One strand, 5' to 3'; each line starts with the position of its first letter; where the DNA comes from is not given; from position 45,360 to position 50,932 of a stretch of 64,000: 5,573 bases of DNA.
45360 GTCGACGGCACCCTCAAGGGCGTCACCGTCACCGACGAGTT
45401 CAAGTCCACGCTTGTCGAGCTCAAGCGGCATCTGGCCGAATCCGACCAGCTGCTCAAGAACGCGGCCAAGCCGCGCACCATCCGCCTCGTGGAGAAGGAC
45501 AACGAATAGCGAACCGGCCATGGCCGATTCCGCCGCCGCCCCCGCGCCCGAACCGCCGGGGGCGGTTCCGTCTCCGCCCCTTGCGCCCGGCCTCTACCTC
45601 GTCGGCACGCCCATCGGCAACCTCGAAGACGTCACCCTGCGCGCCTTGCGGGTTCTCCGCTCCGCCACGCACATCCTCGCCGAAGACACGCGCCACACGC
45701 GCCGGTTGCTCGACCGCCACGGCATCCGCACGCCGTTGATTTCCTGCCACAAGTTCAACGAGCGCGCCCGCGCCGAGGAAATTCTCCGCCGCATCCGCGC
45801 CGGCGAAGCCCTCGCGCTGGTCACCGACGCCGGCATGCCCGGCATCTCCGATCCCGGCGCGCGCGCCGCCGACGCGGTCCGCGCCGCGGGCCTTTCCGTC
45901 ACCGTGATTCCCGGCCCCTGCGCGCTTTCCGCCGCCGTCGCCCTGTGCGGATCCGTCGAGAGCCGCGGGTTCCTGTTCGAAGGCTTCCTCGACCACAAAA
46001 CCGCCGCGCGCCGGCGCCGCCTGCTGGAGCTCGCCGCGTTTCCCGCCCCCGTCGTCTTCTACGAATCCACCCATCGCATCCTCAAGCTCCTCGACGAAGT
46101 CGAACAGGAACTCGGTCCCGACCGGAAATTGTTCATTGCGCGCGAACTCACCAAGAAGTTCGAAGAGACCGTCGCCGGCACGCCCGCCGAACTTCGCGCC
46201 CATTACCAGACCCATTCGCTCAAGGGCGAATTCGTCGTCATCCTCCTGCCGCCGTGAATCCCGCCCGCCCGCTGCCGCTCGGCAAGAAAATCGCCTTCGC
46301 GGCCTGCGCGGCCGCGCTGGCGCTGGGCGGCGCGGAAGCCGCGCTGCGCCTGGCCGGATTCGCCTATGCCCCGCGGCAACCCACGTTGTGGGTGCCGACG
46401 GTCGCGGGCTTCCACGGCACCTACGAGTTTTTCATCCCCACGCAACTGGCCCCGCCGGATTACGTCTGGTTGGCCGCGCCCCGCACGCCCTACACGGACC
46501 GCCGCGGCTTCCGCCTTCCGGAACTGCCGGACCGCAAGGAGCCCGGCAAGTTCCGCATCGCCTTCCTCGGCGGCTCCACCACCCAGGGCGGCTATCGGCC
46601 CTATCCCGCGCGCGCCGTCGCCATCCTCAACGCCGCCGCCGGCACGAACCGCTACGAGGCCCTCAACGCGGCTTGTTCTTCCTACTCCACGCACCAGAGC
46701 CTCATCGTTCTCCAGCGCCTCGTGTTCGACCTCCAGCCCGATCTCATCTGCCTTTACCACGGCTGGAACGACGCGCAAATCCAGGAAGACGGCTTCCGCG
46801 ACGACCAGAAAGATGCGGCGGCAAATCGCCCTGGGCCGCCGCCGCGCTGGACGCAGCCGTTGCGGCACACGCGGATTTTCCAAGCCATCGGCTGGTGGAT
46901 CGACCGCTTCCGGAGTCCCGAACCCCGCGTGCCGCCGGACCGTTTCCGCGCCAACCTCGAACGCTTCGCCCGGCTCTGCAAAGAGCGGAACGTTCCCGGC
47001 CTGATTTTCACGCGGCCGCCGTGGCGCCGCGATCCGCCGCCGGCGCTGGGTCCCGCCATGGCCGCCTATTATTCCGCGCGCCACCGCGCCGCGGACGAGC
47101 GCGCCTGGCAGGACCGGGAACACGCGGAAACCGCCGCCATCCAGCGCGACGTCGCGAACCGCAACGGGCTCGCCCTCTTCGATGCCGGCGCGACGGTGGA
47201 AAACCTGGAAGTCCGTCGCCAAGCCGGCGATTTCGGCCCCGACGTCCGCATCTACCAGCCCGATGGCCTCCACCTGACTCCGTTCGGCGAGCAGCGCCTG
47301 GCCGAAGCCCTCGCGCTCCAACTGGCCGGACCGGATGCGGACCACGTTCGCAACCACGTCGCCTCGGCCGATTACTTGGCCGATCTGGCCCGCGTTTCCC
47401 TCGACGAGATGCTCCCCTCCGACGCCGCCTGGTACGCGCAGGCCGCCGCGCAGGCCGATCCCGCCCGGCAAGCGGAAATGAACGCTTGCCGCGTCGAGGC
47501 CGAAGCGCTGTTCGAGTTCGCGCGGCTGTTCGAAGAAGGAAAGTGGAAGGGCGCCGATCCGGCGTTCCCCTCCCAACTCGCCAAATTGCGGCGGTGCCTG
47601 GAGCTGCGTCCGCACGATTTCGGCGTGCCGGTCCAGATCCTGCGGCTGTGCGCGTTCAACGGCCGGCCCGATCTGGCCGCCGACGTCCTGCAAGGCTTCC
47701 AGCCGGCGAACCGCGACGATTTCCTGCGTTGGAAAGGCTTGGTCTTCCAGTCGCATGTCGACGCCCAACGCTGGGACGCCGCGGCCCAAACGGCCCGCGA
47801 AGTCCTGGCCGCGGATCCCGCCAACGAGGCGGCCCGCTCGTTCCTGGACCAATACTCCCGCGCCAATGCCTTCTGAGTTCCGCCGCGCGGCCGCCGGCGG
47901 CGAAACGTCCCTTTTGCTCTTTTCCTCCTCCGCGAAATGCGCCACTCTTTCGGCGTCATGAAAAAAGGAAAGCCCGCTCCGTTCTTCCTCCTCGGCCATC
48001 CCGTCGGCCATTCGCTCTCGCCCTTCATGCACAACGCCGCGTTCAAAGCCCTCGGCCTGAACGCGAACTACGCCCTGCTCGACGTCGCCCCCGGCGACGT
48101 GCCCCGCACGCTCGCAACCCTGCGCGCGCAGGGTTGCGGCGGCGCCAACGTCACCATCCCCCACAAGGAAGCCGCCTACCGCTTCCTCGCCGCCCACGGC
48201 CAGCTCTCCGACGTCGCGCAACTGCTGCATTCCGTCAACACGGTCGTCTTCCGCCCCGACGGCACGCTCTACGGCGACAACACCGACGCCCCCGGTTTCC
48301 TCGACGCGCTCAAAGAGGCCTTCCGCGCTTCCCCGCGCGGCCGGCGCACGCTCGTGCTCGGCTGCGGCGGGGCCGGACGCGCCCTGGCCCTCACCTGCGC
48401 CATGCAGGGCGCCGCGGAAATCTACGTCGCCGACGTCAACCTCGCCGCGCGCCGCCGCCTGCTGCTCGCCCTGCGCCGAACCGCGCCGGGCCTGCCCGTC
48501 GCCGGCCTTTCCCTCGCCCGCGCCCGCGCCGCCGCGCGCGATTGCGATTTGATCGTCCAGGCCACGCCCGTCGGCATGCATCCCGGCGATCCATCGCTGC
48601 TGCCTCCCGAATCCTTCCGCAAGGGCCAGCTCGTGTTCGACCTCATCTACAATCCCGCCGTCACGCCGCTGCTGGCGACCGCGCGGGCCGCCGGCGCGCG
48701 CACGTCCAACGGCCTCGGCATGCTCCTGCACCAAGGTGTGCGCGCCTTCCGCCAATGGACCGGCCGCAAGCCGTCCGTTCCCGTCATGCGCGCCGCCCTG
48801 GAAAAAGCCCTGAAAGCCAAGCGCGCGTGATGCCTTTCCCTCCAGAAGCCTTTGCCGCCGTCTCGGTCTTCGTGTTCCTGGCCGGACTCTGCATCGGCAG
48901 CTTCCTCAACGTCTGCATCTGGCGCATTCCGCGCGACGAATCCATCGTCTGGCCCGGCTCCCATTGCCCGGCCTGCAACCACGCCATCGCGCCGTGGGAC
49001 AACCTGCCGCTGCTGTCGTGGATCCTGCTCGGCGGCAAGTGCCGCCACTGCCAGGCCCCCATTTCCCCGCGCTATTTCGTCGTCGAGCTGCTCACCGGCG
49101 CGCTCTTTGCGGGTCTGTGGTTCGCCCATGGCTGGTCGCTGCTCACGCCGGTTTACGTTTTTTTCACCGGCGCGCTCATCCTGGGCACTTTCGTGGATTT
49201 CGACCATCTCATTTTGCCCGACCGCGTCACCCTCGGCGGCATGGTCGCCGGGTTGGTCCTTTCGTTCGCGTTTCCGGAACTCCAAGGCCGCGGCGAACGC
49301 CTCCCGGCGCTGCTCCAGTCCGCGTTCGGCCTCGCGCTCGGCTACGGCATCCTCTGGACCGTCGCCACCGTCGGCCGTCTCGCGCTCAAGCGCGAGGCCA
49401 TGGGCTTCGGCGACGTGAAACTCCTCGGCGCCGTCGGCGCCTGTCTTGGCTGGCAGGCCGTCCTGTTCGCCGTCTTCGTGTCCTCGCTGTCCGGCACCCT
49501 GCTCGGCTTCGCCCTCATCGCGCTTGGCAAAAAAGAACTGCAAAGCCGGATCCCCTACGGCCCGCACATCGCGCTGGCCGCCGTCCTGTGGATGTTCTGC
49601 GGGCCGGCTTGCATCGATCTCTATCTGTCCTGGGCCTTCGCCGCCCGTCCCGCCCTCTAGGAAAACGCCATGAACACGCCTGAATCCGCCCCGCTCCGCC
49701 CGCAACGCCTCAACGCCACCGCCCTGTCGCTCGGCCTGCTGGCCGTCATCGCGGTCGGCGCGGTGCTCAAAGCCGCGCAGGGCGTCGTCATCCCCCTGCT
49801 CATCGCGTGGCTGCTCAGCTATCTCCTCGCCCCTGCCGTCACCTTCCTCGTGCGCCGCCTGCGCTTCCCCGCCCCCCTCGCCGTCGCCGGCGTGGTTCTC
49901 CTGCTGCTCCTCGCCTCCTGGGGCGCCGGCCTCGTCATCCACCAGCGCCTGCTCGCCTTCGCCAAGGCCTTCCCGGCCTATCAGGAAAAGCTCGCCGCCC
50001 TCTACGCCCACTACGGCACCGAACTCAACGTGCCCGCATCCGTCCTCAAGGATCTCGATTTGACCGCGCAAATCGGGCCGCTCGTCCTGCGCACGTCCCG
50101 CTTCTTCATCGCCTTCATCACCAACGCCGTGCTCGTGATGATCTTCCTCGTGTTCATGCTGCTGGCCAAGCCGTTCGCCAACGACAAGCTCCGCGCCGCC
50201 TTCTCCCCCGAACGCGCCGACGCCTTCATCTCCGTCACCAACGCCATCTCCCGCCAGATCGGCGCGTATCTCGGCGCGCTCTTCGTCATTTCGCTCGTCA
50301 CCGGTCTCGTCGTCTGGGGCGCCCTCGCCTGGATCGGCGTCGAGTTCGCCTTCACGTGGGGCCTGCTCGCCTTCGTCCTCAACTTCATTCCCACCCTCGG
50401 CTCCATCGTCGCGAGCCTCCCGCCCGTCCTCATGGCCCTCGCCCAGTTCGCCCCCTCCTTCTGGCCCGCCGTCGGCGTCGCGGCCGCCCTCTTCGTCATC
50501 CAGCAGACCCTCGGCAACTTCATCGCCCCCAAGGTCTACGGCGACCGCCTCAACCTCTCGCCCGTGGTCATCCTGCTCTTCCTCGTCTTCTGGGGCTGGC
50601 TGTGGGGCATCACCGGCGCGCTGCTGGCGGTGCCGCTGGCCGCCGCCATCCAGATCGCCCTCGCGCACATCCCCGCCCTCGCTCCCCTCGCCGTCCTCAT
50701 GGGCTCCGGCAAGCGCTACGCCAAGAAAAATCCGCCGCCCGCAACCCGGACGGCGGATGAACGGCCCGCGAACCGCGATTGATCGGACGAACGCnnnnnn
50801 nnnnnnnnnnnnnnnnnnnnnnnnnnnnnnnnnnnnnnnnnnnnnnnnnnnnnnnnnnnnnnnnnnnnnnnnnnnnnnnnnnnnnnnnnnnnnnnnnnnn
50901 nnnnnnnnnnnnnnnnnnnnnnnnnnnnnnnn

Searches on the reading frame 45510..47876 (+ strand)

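Call 21: search_protein_families(library=pfam, proteins=[window:45510-47876:+], max_evalue=0.001)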
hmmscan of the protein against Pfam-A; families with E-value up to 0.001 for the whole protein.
window:45510-47876:+ (788 aa): 1 family
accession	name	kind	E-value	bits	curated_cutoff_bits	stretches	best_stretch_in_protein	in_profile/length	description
PF13472.12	Lipase_GDSL_2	-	3.6e-12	47.6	32.9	1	352-595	1-177/178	GDSL-like Lipase/Acylhydrolase family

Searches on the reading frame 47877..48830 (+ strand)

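Call 21: search_protein_families(library=pfam, proteins=[window:47877-48830:+], max_evalue=0.001)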
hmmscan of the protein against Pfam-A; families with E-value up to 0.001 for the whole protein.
window:47877-48830:+ (317 aa): 2 families
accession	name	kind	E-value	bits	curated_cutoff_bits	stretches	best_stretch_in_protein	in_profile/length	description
PF08501.16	Shikimate_dh_N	-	5.8e-23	81.4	27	1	38-123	1-83/83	Shikimate dehydrogenase substrate binding domain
PF18317.6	SDH_C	-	3.8e-15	55.7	25.8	1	279-309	1-31/31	Shikimate 5'-dehydrogenase C-terminal domain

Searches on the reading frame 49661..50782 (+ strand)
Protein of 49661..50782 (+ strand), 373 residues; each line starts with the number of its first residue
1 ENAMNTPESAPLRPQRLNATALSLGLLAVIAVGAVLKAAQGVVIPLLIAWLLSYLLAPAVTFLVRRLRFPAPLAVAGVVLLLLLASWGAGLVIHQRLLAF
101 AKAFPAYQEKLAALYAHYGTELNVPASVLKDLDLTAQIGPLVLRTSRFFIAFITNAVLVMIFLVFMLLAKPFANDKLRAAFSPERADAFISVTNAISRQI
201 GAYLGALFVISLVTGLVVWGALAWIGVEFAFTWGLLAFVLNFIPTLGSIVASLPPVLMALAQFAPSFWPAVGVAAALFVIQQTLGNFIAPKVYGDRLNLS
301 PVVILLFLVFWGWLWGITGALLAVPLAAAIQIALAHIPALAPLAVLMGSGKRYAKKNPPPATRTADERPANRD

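Call 21: search_protein_families(library=pfam, proteins=[window:49661-50782:+], max_evalue=0.001)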
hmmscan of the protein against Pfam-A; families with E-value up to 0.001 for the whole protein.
window:49661-50782:+ (373 aa): 1 family
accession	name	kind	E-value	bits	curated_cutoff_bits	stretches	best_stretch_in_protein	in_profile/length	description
PF01594.21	AI-2E_transport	-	1.2e-51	176.3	34.3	1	25-337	4-326/327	AI-2E family transporter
